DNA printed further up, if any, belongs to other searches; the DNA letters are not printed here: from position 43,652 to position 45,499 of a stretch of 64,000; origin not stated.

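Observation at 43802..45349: Threonine-synthase-like protein with degenerate catalytic motifs, translationally coupled to a DD-carboxypeptidase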

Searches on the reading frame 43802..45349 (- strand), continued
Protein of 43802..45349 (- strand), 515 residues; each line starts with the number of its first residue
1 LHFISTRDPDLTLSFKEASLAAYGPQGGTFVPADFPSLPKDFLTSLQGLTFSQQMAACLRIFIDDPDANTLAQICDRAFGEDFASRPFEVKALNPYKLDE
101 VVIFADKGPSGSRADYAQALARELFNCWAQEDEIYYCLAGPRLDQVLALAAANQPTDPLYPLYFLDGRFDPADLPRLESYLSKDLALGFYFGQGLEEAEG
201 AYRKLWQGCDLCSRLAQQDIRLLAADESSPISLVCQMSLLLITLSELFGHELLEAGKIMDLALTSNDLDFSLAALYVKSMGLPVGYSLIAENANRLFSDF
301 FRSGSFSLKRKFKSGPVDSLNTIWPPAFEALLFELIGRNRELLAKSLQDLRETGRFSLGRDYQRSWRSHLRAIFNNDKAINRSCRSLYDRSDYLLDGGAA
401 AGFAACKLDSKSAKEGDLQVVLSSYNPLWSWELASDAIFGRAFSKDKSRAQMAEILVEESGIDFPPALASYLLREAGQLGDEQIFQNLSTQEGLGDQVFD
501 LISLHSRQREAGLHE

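Call 33: predict_structure(alignment_id=A1)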
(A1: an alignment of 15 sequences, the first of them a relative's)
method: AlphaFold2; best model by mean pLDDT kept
length: 515 residues; sequences in the alignment: 15
mean_pLDDT: 90.1   pTM: 0.93
mean pLDDT of the five models: 90.1, 89.4, 88.6, 88.2, 88.0
residues with pLDDT >= 90: 319; 70-90: 185; 50-70: 11; < 50: 0
segments of 3 or more residues with pLDDT < 50: none
pLDDT, mean of each block of 10 residues (from residue 1): 94 95 86 92 95 97 94 96 90 83 94 96 94 89 94 88 90 90 87 87 80 91 91 97 95 88 95 96 94 91 90 86 90 95 95 92 88 91 88 89 89 74 94 88 80 90 92 80 85 87 91 75
secondary structure, 60 per line:
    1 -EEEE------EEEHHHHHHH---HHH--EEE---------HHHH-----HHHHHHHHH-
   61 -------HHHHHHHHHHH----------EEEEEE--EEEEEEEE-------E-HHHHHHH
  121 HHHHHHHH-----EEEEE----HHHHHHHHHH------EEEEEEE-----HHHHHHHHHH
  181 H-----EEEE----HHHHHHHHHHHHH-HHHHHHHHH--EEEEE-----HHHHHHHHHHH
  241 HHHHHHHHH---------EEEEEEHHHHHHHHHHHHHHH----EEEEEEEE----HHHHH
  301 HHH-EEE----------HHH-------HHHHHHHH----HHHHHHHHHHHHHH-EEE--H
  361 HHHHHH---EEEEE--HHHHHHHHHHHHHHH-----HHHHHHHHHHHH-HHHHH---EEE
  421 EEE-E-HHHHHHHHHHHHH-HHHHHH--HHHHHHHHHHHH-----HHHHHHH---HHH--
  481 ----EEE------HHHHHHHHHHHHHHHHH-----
elements in order: E2-5 E12-14 H15-21 E30-32 H42-45 H51-59 H68-78 E89-94 E97-104 H114-128 E134-138 H143-152 E159-165 H171-181 E187-190 H195-207 H209-217 E220-224 H230-249 E259-264 H265-279 E284-291 H296-303 E305-307 H328-335 H340-353 E355-357 H360-366 E370-374 H377-391 H397-408 H410-414 E418-423 H427-439 H441-446 H449-460 H466-472 E485-487 H494-510
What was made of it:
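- The fold prediction is confident (call 33).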

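Call 35: find_encoding_contigs(protein=P0017, flank=6000, max_places=2)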
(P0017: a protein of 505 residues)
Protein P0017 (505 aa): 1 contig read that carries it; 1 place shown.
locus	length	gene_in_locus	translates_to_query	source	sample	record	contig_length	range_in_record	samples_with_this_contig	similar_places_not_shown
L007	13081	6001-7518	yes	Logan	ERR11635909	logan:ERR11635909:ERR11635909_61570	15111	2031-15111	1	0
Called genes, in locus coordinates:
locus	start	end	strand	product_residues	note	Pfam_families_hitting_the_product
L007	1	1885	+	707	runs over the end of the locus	PF08239:SH3_3, PF00404:Dockerin_1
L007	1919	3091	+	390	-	-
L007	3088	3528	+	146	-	PF04138:GtrA_DPMS_TM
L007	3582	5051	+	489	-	PF08245:Mur_ligase_M, PF02875:Mur_ligase_C, PF27239:FOL3_C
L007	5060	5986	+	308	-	-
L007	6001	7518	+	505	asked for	PF14821:Thr_synth_N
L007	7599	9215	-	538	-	PF00009:GTP_EFTU, PF22042:EF-G_D2, PF03144:GTP_EFTU_D2 (weak), PF16658:RF3_C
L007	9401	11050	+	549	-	-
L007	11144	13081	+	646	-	?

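Call 36: find_encoding_contigs(protein=P0018, flank=6000, max_places=2)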
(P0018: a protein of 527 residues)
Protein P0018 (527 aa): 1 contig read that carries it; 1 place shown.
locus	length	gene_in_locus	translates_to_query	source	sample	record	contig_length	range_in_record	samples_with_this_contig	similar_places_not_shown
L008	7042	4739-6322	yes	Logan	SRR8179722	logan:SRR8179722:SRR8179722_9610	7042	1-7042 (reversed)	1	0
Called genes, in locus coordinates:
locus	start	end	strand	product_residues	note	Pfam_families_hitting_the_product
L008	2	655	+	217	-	?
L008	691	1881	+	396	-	PF00963:Cohesin (weak)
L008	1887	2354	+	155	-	PF04138:GtrA_DPMS_TM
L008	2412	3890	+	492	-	PF08245:Mur_ligase_M, PF02875:Mur_ligase_C, PF27239:FOL3_C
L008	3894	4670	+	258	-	-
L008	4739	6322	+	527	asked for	PF14821:Thr_synth_N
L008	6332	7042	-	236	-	?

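Call 37: find_encoding_contigs(protein=P0020, flank=6000, max_places=2)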
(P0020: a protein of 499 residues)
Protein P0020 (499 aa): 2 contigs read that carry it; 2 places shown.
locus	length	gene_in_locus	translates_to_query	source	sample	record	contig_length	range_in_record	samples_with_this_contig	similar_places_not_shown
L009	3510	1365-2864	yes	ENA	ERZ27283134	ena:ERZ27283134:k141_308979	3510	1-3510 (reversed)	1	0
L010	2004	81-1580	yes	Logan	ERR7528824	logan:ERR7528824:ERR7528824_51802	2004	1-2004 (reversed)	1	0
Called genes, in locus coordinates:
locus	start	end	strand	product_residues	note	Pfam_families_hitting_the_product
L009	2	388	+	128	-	?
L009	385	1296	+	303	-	-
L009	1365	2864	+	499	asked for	PF14821:Thr_synth_N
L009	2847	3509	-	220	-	?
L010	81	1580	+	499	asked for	PF14821:Thr_synth_N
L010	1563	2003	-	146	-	?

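Call 38: fold_search(model_id=the predicted structure, library=pdb)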
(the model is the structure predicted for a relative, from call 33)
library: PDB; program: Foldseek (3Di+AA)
matches with E <= 10: 911; with E <= 0.001: 499
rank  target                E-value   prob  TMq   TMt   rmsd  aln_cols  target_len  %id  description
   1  8g1y_B                2.3e-27  1.00  0.82  0.85   3.8       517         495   18  Crystal Structure of the Threonine Synthase from Streptococcus pneumoniae in complex with Pyridoxal 5-phosphate. (released 2023-02-15)
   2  8g1y_A                3.1e-27  1.00  0.82  0.85   3.8       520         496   18  Crystal Structure of the Threonine Synthase from Streptococcus pneumoniae in complex with Pyridoxal 5-phosphate. (released 2023-02-15)
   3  1kl7_A                1.1e-23  1.00  0.76  0.77   4.3       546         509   16  Crystal Structure of Threonine Synthase from Yeast (released 2002-04-24)
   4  4f4f_A                1.8e-23  1.00  0.76  0.84   3.9       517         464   20  X-Ray crystal structure of PLP bound Threonine synthase from Brucella melitensis (released 2012-06-27)
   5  3v7n                  1.0e-21  1.00  0.72  0.79   4.4       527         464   18  Crystal structure of Threonine synthase (thrC) from from Burkholderia thailandensis (released 2012-01-11)
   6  1vb3                  1.6e-17  1.00  0.69  0.82   5.2       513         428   16  Crystal Structure of Threonine Synthase from Escherichia coli (released 2005-06-21)
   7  2c2b_C                8.1e-10  1.00  0.55  0.62   6.5       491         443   12  Crystallographic structure of Arabidopsis thaliana Threonine synthase complexed with pyridoxal phosphate and S-adenosy (released 2005-11-28)
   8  2c2b_A                1.8e-09  1.00  0.51  0.57   7.9       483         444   12  Crystallographic structure of Arabidopsis thaliana Threonine synthase complexed with pyridoxal phosphate and S-adenosy (released 2005-11-28)
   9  2c2b_B                2.7e-08  1.00  0.50  0.58   8.9       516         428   11  Crystallographic structure of Arabidopsis thaliana Threonine synthase complexed with pyridoxal phosphate and S-adenosy (released 2005-11-28)
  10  2c2g_A                4.2e-08  1.00  0.52  0.58   7.3       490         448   13  Crystal structure of Threonine Synthase from Arabidopsis thaliana in complex with its cofactor pyridoxal phosphate (released 2005-11-28)
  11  6z3s_B                4.4e-08  1.00  0.44  0.49   6.2       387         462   10  Crystal structure of delta466-491 cystathionine beta-synthase from Toxoplasma gondii with O-Acetylserine (released 2021-06-02)
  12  2c2b_E                4.7e-08  1.00  0.49  0.57   9.0       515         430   11  Crystallographic structure of Arabidopsis thaliana Threonine synthase complexed with pyridoxal phosphate and S-adenosy (released 2005-11-28)
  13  3x43_A                4.9e-08  1.00  0.43  0.65   5.6       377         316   11  Crystal structure of O-ureido-L-serine synthase (released 2015-07-29)
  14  3x43_C                7.4e-08  1.00  0.44  0.66   5.5       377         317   11  Crystal structure of O-ureido-L-serine synthase (released 2015-07-29)
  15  6xwl_D                8.2e-08  1.00  0.43  0.46   6.9       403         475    9  Cystathionine beta-synthase from Toxoplasma gondii (released 2021-02-03)
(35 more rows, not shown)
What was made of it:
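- On Threonine synthase (class II ThrC): AF2 pLDDT 90; Foldseek 8g1y E 2e-27, TMq 0.82; top six PDB entries are all ThrC (calls 33, 38)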

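Call 46: find_encoding_contigs(protein=P0022, flank=6000, max_places=2)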
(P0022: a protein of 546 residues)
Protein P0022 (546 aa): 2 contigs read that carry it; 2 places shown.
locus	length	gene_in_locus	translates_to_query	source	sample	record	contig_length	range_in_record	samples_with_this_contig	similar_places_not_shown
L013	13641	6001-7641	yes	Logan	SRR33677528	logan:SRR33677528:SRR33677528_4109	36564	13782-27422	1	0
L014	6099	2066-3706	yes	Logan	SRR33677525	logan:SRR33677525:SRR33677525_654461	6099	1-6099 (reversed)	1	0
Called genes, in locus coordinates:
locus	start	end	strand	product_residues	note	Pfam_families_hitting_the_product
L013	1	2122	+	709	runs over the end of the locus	PF08239:SH3_3 (weak), PF00404:Dockerin_1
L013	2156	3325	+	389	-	-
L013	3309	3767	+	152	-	PF04138:GtrA_DPMS_TM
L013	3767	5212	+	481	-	PF08245:Mur_ligase_M, PF02875:Mur_ligase_C, PF27239:FOL3_C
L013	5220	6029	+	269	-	-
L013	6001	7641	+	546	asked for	PF14821:Thr_synth_N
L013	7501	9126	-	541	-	PF00009:GTP_EFTU, PF22042:EF-G_D2, PF03144:GTP_EFTU_D2 (weak), PF16658:RF3_C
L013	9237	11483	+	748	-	PF07549:Sec_GG (faint), PF22599:SecDF_P1_head, PF02355:SecD_SecF_C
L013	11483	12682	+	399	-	PF00768:Peptidase_S11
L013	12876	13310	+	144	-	PF00572:Ribosomal_L13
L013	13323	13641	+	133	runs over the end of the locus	PF00380:Ribosomal_S9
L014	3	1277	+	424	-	?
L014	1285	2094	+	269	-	-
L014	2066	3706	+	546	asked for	PF14821:Thr_synth_N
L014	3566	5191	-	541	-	PF00009:GTP_EFTU, PF22042:EF-G_D2, PF03144:GTP_EFTU_D2 (weak), PF16658:RF3_C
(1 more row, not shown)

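Call 47: find_encoding_contigs(protein=P0023, flank=6000, max_places=2)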
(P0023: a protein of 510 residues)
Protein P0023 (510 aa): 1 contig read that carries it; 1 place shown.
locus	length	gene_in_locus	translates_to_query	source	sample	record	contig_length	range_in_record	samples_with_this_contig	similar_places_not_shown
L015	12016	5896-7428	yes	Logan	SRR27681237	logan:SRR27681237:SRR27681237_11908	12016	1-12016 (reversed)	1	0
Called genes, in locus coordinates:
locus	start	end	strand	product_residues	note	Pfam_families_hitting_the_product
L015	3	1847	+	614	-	?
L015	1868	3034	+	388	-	PF00963:Cohesin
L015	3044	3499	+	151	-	PF04138:GtrA_DPMS_TM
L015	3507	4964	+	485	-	PF08245:Mur_ligase_M, PF02875:Mur_ligase_C, PF27239:FOL3_C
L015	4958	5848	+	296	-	-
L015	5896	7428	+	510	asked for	PF14821:Thr_synth_N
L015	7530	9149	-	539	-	PF00009:GTP_EFTU, PF22042:EF-G_D2, PF03144:GTP_EFTU_D2, PF16658:RF3_C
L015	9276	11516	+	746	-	PF22599:SecDF_P1_head, PF02355:SecD_SecF_C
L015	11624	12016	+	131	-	?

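Call 48: find_encoding_contigs(protein=P0024, flank=6000, max_places=2)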
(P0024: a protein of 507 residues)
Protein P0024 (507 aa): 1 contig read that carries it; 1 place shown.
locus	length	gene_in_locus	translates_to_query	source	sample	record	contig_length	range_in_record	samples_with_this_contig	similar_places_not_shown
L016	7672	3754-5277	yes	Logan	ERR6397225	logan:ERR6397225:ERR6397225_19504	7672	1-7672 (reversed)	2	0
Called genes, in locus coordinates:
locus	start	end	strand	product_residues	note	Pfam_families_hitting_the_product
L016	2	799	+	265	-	?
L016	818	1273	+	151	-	PF04138:GtrA_DPMS_TM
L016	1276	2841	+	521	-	PF08245:Mur_ligase_M, PF02875:Mur_ligase_C, PF27239:FOL3_C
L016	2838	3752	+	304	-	-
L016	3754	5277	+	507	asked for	PF14821:Thr_synth_N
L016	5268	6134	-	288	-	PF13484:Fer4_16 (faint), PF13534:Fer4_17 (faint), PF12797:Fer4_2 (faint), PF12837:Fer4_6 (weak), PF13237:Fer4_10 (weak), PF00037:Fer4 (weak), PF12838:Fer4_7, PF13187:Fer4_9 (weak), +1 more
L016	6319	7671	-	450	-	?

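Call 49: find_encoding_contigs(protein=P0026, flank=6000, max_places=2)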
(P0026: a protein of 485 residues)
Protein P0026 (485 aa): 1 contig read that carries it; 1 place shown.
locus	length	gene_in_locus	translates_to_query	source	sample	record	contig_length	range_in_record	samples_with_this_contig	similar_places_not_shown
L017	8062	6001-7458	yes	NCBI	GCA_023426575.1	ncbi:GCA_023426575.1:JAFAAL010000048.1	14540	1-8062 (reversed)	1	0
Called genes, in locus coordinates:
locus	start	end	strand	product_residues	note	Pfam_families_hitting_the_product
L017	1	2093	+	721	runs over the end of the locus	PF08239:SH3_3, PF00404:Dockerin_1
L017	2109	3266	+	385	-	-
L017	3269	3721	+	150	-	PF04138:GtrA_DPMS_TM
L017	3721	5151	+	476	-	PF08245:Mur_ligase_M, PF27239:FOL3_C, PF02875:Mur_ligase_C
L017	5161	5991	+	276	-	-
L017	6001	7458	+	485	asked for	-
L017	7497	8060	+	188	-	?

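Call 70: list_cluster_members(proteins=[P0002, P0006, P0026, P0167])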
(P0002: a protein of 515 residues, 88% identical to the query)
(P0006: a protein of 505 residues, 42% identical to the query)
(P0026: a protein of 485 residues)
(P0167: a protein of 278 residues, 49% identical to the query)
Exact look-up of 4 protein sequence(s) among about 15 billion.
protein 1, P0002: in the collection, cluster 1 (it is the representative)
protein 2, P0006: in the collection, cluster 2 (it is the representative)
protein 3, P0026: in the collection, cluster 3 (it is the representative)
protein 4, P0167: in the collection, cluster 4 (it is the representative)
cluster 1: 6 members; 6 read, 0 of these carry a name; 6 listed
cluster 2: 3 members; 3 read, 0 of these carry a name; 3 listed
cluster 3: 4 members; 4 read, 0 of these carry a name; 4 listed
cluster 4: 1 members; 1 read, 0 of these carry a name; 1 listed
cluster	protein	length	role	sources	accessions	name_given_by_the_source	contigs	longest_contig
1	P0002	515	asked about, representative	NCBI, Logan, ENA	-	-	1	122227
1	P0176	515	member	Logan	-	-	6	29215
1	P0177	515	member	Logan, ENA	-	-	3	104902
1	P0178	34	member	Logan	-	-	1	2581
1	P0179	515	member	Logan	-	-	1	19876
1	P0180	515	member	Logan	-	-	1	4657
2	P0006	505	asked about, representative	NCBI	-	-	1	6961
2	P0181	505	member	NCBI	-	-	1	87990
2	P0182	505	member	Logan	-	-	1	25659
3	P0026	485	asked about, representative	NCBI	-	-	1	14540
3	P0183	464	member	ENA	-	-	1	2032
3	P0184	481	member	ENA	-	-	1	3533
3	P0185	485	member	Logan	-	-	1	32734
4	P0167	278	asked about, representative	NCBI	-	-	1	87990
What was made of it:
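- Tried and rejected: Public names for the proteins: none exist (call 70).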

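Call 71: find_encoding_contigs(protein=P0036, flank=6000, max_places=2)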
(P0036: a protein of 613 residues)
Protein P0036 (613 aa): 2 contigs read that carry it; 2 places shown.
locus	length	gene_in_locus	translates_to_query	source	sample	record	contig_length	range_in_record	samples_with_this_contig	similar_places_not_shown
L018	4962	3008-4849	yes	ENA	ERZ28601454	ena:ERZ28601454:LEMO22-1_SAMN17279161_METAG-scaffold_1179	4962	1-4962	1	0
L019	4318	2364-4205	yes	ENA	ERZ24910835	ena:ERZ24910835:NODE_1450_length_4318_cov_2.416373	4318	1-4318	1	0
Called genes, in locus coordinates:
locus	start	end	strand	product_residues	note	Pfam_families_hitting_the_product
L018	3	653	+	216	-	?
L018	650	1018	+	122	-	-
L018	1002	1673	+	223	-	PF04138:GtrA_DPMS_TM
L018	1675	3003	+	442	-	PF27239:FOL3_C (weak), PF02875:Mur_ligase_C (faint)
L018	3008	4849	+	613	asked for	PF14821:Thr_synth_N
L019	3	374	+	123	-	?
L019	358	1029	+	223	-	PF04138:GtrA_DPMS_TM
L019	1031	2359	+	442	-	PF27239:FOL3_C (weak), PF02875:Mur_ligase_C (faint)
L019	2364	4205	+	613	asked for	PF14821:Thr_synth_N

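Call 72: find_encoding_contigs(protein=P0045, flank=6000, max_places=2)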
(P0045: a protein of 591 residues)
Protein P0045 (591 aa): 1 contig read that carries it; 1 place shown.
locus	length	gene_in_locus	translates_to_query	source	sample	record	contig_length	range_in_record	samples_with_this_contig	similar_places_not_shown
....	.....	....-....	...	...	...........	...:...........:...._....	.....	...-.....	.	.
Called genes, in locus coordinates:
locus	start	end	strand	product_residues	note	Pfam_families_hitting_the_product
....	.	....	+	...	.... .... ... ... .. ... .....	?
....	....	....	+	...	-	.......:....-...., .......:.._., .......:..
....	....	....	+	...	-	-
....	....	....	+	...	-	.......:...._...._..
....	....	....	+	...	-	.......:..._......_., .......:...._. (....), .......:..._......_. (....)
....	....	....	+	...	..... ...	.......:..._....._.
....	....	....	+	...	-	-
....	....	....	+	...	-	-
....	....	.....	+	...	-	-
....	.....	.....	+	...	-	-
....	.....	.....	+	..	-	?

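Call 74: search_protein_families(library=padloc, proteins=[window:43802-45349:-], max_evalue=0.01)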
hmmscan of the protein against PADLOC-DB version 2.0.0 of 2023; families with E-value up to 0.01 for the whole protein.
window:43802-45349:- (515 aa): 0 families

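Call 75: search_protein_families(library=phrogs, proteins=[window:43802-45349:-], max_evalue=0.01)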
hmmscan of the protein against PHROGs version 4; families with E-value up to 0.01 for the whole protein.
window:43802-45349:- (515 aa): 0 families
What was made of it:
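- Tried and rejected: Defence-system or phage origin: no PADLOC or PHROGs hits for ThrC-like or its partner (calls 74, 75).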
